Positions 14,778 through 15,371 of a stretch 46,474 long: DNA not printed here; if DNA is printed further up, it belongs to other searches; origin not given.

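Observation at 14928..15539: Single ORF fusing an RNA polymerase alpha-CTD-like domain to a GroES-like co-chaperonin, in a low-GC insert between portal and scaffold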

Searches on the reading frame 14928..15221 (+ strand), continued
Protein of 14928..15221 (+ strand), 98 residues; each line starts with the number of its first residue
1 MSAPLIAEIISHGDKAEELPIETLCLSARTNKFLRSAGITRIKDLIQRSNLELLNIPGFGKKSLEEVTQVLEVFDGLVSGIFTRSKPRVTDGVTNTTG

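Call 45: find_homologous_proteins(query=A4, max_evalue=0.001)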
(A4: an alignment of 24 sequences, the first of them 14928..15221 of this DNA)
Query A4 (24 sequences) (98 aa, profile of the alignment): 1134 proteins with E <= 0.001 among 4557 candidates; the best 120 are listed.
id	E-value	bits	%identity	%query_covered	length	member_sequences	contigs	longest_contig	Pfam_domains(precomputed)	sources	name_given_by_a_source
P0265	1.3e-46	174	39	69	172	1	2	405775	PF03118.22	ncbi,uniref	ncbi:DNA-directed RNA polymerase subunit alpha C-terminal domain-containing protein [Bradyrhizobium 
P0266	1.6e-34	135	41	52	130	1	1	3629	PF03118.22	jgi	jgi:DNA-directed RNA polymerase alpha subunit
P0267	6.8e-34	133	43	52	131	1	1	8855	PF03118.22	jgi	jgi:DNA-directed RNA polymerase subunit alpha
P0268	2.5e-33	131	37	52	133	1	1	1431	PF03118.22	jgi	jgi:DNA-directed RNA polymerase alpha subunit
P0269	6.2e-33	130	43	52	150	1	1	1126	PF03118.22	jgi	-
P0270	4.1e-32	127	43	64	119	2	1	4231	PF03118.22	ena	-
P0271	3.7e-24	102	42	53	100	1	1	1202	PF03118.22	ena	-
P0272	4.9e-24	102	45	52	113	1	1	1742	PF03118.22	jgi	-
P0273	4.9e-24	102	41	52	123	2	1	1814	PF03118.22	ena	-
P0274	5.8e-24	101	39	68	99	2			PF03118.22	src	-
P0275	7.9e-24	101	43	52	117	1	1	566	PF03118.22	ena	-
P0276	8.3e-24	101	41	52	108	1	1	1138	PF03118.22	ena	-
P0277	8.8e-24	101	41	57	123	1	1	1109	PF03118.22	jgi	-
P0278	9.4e-24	101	43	52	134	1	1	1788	PF03118.22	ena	-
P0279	9.6e-24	101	49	52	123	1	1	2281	PF03118.22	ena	-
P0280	1.0e-23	101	41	52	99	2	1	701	PF03118.22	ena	-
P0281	1.1e-23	101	41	52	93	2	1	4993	PF03118.22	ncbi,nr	ncbi:MAG TPA: DNA-directed RNA polymerase subunit alpha C-terminal domain-containing protein, partia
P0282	1.1e-23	100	41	52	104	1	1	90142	PF03118.22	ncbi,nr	ncbi:MAG: DNA-directed RNA polymerase subunit alpha, partial [Roseitalea sp.]|nr:DNA-directed RNA po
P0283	1.1e-23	100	49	52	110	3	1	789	PF03118.22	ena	-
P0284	1.2e-23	100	41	52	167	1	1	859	PF03118.22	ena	-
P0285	1.3e-23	100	43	52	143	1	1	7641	PF03118.22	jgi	jgi:DNA-directed RNA polymerase alpha subunit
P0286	1.3e-23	100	37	68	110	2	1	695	PF03118.22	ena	-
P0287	1.3e-23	100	45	52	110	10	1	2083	PF03118.22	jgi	jgi:DNA-directed RNA polymerase subunit alpha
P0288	1.3e-23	100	43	52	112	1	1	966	PF03118.22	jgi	jgi:DNA-directed RNA polymerase subunit alpha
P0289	1.3e-23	100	42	56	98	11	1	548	PF03118.22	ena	-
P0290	1.3e-23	100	39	68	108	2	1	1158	PF03118.22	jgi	jgi:DNA-directed RNA polymerase subunit alpha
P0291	1.3e-23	100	39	68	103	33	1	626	PF03118.22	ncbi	ncbi:MAG: DNA-directed RNA polymerase subunit alpha, partial [Mesorhizobium sp.]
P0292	1.3e-23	100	44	53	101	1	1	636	PF03118.22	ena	-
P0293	1.4e-23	100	41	52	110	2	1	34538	PF03118.22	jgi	jgi:DNA-directed RNA polymerase subunit alpha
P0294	1.4e-23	100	41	52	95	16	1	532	PF03118.22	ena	-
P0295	1.4e-23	100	41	52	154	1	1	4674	PF03118.22,PF01193.30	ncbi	ncbi:MAG: DNA-directed RNA polymerase subunit alpha C-terminal domain-containing protein, partial [P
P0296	1.4e-23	100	41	52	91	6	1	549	PF03118.22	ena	-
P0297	1.4e-23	100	41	52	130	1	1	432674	PF03118.22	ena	-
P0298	1.5e-23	100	43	52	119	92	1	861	PF03118.22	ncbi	-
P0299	1.5e-23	100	41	52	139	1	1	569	PF03118.22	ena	-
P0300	1.5e-23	100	41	52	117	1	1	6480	PF03118.22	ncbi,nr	ncbi:MAG TPA: DNA-directed RNA polymerase subunit alpha C-terminal domain-containing protein, partia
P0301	1.5e-23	100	36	62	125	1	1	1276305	PF03118.22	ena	-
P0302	1.5e-23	100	45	52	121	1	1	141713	PF03118.22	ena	-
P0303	1.5e-23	100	41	52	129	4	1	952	PF03118.22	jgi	jgi:DNA-directed RNA polymerase subunit alpha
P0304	1.5e-23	100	43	52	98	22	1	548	PF03118.22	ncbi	-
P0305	1.6e-23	100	41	52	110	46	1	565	PF03118.22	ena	-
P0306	1.6e-23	100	41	52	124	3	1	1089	PF03118.22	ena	-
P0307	1.6e-23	100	42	53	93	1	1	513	PF03118.22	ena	-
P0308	1.6e-23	100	47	52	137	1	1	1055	PF03118.22,PF01193.30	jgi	-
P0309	1.6e-23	100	39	68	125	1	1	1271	PF03118.22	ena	-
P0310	1.6e-23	100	43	52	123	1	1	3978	PF03118.22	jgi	jgi:DNA-directed RNA polymerase subunit alpha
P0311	1.6e-23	100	38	58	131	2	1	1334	PF03118.22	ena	-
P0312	1.6e-23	100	45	52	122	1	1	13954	PF03118.22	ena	-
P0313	1.6e-23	100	41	52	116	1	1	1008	PF03118.22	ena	-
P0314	1.7e-23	100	40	61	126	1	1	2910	PF03118.22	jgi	jgi:DNA-directed RNA polymerase subunit alpha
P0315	1.7e-23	100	38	58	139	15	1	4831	PF03118.22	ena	-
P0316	1.7e-23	100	41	52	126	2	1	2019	PF03118.22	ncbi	ncbi:MAG: DNA-directed RNA polymerase subunit alpha C-terminal domain-containing protein, partial [L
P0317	1.7e-23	100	41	52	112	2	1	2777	PF03118.22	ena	-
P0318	1.7e-23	100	37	58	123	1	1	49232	PF03118.22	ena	-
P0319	1.7e-23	100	37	63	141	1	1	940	PF03118.22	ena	-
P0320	1.7e-23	100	41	52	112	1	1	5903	PF03118.22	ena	-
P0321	1.7e-23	100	43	52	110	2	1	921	PF03118.22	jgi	jgi:DNA-directed RNA polymerase subunit alpha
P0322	1.8e-23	100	38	76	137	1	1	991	PF03118.22,PF01193.30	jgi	jgi:DNA-directed RNA polymerase subunit alpha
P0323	1.9e-23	100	41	52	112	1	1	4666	PF03118.22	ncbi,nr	ncbi:MAG TPA: DNA-directed RNA polymerase subunit alpha C-terminal domain-containing protein, partia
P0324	1.9e-23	100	43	52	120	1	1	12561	PF03118.22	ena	-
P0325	1.9e-23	100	38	59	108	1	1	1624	PF03118.22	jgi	-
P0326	1.9e-23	100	41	52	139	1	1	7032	PF03118.22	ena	-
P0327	2.0e-23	100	39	68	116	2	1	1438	PF03118.22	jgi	jgi:DNA-directed RNA polymerase subunit alpha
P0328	2.0e-23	100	41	52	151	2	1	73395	PF03118.22,PF01193.30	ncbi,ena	-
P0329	2.0e-23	100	41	52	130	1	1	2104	PF03118.22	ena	-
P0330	2.1e-23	100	43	52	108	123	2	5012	PF03118.22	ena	-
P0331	2.1e-23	100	43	52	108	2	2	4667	PF03118.22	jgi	jgi:DNA-directed RNA polymerase subunit alpha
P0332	2.1e-23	100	41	52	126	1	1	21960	PF03118.22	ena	-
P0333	2.1e-23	100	41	52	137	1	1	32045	PF03118.22,PF01193.30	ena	-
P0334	2.2e-23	100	43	52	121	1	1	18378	PF03118.22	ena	-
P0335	2.2e-23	100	43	52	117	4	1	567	PF03118.22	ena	-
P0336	2.2e-23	100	39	68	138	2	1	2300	PF03118.22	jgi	jgi:DNA-directed RNA polymerase subunit alpha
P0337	2.2e-23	99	43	52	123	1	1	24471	PF03118.22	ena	-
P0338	2.2e-23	99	40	54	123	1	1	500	PF03118.22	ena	-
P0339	2.2e-23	99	41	62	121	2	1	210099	PF03118.22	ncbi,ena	-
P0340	2.2e-23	99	41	52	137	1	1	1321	PF03118.22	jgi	jgi:DNA-directed RNA polymerase subunit alpha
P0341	2.2e-23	99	41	52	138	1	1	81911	PF03118.22,PF01193.30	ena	-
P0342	2.3e-23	99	43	52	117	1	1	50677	PF03118.22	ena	-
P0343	2.3e-23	99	39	68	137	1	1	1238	PF03118.22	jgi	jgi:DNA-directed RNA polymerase subunit alpha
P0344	2.3e-23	99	41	52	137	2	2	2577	PF03118.22,PF01193.30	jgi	jgi:DNA-directed RNA polymerase subunit alpha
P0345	2.3e-23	99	40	68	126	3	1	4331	PF03118.22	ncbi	ncbi:DNA-directed RNA polymerase subunit alpha C-terminal domain-containing protein, partial [Sinorh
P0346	2.3e-23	99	43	52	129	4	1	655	PF03118.22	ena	-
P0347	2.3e-23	99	43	52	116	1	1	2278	PF03118.22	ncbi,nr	ncbi:MAG: DNA-directed RNA polymerase subunit alpha, partial [Alphaproteobacteria bacterium]|nr:DNA-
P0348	2.3e-23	99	41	52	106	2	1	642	PF03118.22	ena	-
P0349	2.3e-23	99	41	52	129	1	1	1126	PF03118.22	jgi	-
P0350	2.3e-23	99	40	68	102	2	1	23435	PF03118.22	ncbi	ncbi:MAG: DNA-directed RNA polymerase subunit alpha C-terminal domain-containing protein, partial [A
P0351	2.4e-23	99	41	62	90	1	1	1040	PF03118.22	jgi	jgi:DNA-directed RNA polymerase subunit alpha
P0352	2.4e-23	99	43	52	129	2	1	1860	PF03118.22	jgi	jgi:DNA-directed RNA polymerase subunit alpha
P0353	2.4e-23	99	41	52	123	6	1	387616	PF03118.22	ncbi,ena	-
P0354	2.4e-23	99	43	52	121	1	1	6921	PF03118.22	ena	-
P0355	2.4e-23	99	41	52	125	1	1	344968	PF03118.22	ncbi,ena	-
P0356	2.5e-23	99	41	52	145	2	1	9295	PF03118.22,PF01193.30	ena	-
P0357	2.5e-23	99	44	53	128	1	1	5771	PF03118.22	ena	-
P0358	2.5e-23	99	41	52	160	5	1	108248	PF03118.22,PF01193.30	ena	-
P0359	2.5e-23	99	40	68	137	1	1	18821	PF03118.22,PF01193.30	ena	-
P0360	2.5e-23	99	41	52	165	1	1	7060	PF03118.22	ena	-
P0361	2.6e-23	99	43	52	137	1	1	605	PF03118.22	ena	-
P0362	2.6e-23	99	41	52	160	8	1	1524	PF03118.22,PF01193.30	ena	-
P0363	2.6e-23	99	43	52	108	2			PF03118.22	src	-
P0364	2.6e-23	99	41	52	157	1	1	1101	PF03118.22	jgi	jgi:DNA-directed RNA polymerase subunit alpha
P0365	2.6e-23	99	43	52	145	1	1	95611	PF03118.22,PF01193.30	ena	-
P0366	2.7e-23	99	41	52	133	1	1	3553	PF03118.22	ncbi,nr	ncbi:MAG: DNA-directed RNA polymerase subunit alpha C-terminal domain-containing protein, partial [A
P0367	2.7e-23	99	45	52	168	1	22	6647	PF03118.22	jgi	jgi:DNA-directed RNA polymerase alpha subunit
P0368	2.7e-23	99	47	52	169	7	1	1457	PF03118.22,PF01193.30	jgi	jgi:DNA-directed RNA polymerase subunit alpha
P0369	2.7e-23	99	41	52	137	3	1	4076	PF03118.22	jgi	jgi:DNA-directed RNA polymerase subunit alpha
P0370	2.8e-23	99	43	52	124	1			PF03118.22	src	-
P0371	2.8e-23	99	41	52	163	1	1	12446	PF03118.22,PF01193.30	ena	-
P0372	2.8e-23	99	41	52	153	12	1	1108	PF03118.22,PF01193.30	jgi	jgi:DNA-directed RNA polymerase subunit alpha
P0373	2.8e-23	99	43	52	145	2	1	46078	PF03118.22,PF01193.30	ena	-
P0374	2.8e-23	99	41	52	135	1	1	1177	PF03118.22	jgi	-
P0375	2.8e-23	99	43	52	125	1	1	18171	PF03118.22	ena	-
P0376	2.8e-23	99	41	52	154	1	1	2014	PF03118.22,PF01193.30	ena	-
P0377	2.8e-23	99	36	65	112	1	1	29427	PF03118.22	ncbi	ncbi:DNA-directed RNA polymerase subunit alpha C-terminal domain-containing protein, partial [Thalas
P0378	2.9e-23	99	43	52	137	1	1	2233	PF03118.22,PF01193.30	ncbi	-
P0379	2.9e-23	99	41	52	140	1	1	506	PF03118.22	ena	-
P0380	2.9e-23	99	41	52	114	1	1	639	PF03118.22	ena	-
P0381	2.9e-23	99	40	68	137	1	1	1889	PF03118.22,PF01193.30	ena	-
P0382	2.9e-23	99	42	53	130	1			PF03118.22,PF01193.30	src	-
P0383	2.9e-23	99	43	52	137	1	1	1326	PF03118.22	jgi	-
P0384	2.9e-23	99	41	52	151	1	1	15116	PF03118.22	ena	-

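Call 51: find_related_loci(query=window:14928-15221:+, collection=metagenome_contigs, flank=6000)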
Query window:14928-15221:+ (98 aa) in metagenome_contigs; peptide patterns used: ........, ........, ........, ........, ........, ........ (x = any residue, [..] = any of these).
575 stretches matched a pattern, but none encodes a relative of the query by tblastn (E <= 1e-3).

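Call 52: find_related_loci(query=window:14928-15221:+, collection=genome_contigs, flank=6000)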
Query window:14928-15221:+ (98 aa) in genome_contigs; peptide patterns used: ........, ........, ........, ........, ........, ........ (x = any residue, [..] = any of these).
400 stretches matched a pattern; 2 encode a relative of the query (tblastn E <= 1e-3); 2 distinct loci.
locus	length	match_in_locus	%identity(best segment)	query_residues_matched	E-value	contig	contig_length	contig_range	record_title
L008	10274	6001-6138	42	46-93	5e-6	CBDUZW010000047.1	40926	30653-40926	MAG TPA_asm: uncultured bacterium isolate SRR22302365_binner123_Refined_103 genome assembly, contig: ERZ25074835.447, wh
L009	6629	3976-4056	59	52-78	4e-6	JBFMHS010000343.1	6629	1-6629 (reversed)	MAG: Pseudomonadota bacterium isolate MAG330 MAG330_343, whole genome shotgun sequence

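Call 54: predict_structure(alignment_id=A5)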
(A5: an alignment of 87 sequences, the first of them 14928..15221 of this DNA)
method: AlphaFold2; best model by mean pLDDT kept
length: 98 residues; sequences in the alignment: 87
mean_pLDDT: 70.3   pTM: 0.53
mean pLDDT of the five models: 70.3, 70.2, 69.9, 69.6, 67.2
residues with pLDDT >= 90: 10; 70-90: 48; 50-70: 11; < 50: 29
segments of 3 or more residues with pLDDT < 50: 1-5, 79-98
pLDDT, mean of each block of 10 residues (from residue 1): 47 68 87 91 86 88 87 62 41 41
secondary structure, 60 per line:
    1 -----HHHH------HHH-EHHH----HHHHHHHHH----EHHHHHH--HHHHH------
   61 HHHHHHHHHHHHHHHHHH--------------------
elements in order: H6-9 H28-36 H42-47 H50-54 H61-78

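Call 58: fold_search(model_id=the predicted structure, library=pdb)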
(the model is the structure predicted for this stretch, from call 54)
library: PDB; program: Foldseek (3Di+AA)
matches with E <= 10: 239; with E <= 0.001: 22
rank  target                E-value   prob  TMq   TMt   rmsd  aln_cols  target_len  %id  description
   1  9dvt_A                5.9e-05  1.00  0.59  0.92   1.1        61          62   38  Cryo-EM structure of RpaA bound to PkaiBC DNA and the CTD of the alpha subunit of RNAP from the cyanobacterium Synecho (released 2025-10-15)
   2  9dvu_A                1.3e-04  1.00  0.59  0.21  11.6        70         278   34  CryoEM structure of RpaA bound to PkaiBC DNA and Syn7942 RNAP-SigA holoenzyme (released 2025-10-15)
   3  8f1j_H                1.8e-04  1.00  0.60  0.21  16.6        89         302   34  SigN RNA polymerase early-melted intermediate bound to mismatch DNA fragment dhsU36mm2 (-12A) (released 2023-04-05)
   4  9msh_G                2.2e-04  1.00  0.60  0.20  15.5        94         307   31  de novo SigN RNA polymerase open complex (RPo) (released 2025-08-13)
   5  8y5t_A2               2.6e-04  1.00  0.62  0.90   0.7        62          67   39  E.coli Transcription translation coupling complex in TTC-B state 5 (subclass 3) containing mRNA with 27-mer spacer, N (released 2025-08-13)
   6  4zh2_A                3.2e-04  1.00  0.61  0.21  13.5        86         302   35  Crystal structure of Escherichia coli RNA polymerase in complex with CBR703 (released 2015-08-05)
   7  9msf_G                3.2e-04  1.00  0.60  0.20  15.5        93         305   32  de novo SigN RNA polymerase transcription initiation intermediate with post-catalytic bEBP state (RPi1 closed ring) (released 2025-08-13)
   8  3k4g_B                3.4e-04  1.00  0.61  0.71  15.0        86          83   30  Crystal structure of E. coli RNA polymerase alpha subunit C-terminal domain (released 2010-07-07)
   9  3k4g_A                3.4e-04  1.00  0.61  0.70  14.9        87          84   30  Crystal structure of E. coli RNA polymerase alpha subunit C-terminal domain (released 2010-07-07)
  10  8y5l_A2               3.9e-04  1.00  0.59  0.21  19.3        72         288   36  E.coli transcription translation coupling complex in TTC-B state 1 (subclass1) containing mRNA with 30-mer spacer, Nu (released 2025-08-13)
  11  3n97_C                4.2e-04  1.00  0.60  0.78   7.2        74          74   36  RNA polymerase alpha C-terminal domain (E. coli) and sigma region 4 (T. aq. mutant) bound to (UP,-35 element) DNA (released 2011-06-08)
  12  9mse_G                4.4e-04  1.00  0.60  0.21  14.5        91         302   32  de novo SigN RNA polymerase transcription initiation intermediate with pre-catalytic bEBP state (RPi1 open ring) (released 2025-08-13)
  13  8y5l_A1               4.7e-04  1.00  0.61  0.21  16.1        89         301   34  E.coli transcription translation coupling complex in TTC-B state 1 (subclass1) containing mRNA with 30-mer spacer, Nu (released 2025-08-13)
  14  3n97_B                5.0e-04  1.00  0.60  0.77   8.9        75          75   37  RNA polymerase alpha C-terminal domain (E. coli) and sigma region 4 (T. aq. mutant) bound to (UP,-35 element) DNA (released 2011-06-08)
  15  4mex_A                5.0e-04  1.00  0.61  0.21  13.4        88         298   34  Crystal structure of Escherichia coli RNA polymerase in complex with salinamide A (released 2014-05-21)
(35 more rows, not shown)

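Call 78: list_cluster_members(proteins=[P0118, P0190, P0246, P0143, P0163, P0240, P0145, P0251, P0177, P0212])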
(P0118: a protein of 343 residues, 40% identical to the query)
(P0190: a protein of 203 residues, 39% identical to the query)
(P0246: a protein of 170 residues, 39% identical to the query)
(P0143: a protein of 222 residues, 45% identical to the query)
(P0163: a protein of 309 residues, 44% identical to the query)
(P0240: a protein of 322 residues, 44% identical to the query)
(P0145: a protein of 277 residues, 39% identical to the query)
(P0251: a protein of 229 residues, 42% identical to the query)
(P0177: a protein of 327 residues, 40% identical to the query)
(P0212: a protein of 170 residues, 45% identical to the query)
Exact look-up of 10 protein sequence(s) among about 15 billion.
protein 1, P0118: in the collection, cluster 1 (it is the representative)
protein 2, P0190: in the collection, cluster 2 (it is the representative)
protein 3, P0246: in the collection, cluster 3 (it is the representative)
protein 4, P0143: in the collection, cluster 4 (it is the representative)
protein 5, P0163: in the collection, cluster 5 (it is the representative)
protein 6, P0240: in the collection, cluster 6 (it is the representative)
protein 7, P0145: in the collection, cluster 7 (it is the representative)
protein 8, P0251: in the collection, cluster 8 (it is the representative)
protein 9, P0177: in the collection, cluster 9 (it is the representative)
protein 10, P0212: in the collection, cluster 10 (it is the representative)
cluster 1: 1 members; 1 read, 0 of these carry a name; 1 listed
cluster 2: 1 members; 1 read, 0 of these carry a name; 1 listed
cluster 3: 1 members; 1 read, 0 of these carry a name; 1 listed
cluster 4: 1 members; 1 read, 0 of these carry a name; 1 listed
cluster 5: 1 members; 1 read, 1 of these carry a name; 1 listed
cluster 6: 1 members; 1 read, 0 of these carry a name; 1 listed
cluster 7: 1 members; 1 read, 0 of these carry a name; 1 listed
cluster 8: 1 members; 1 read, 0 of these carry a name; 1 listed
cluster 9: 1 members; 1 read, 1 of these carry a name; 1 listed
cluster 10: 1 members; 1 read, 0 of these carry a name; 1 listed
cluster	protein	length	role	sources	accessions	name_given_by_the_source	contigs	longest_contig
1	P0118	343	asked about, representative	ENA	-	-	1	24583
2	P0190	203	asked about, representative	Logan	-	-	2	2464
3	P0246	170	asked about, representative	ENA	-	-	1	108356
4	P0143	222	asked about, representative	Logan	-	-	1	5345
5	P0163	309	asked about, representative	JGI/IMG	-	DNA-directed RNA polymerase alpha subunit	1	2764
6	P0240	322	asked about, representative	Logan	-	-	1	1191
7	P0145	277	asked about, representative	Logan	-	-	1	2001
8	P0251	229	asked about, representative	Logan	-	-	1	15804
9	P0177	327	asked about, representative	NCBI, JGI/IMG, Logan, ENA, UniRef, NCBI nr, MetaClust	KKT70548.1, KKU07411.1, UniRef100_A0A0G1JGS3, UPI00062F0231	MAG: DNA-directed RNA polymerase subunit alpha [Candidatus Uhrbacteria bacterium ... | DNA-directed RNA polymerase subunit alpha n=2 Tax=Candidatus Uhriibacteriota ... | status=active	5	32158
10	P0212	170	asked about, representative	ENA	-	-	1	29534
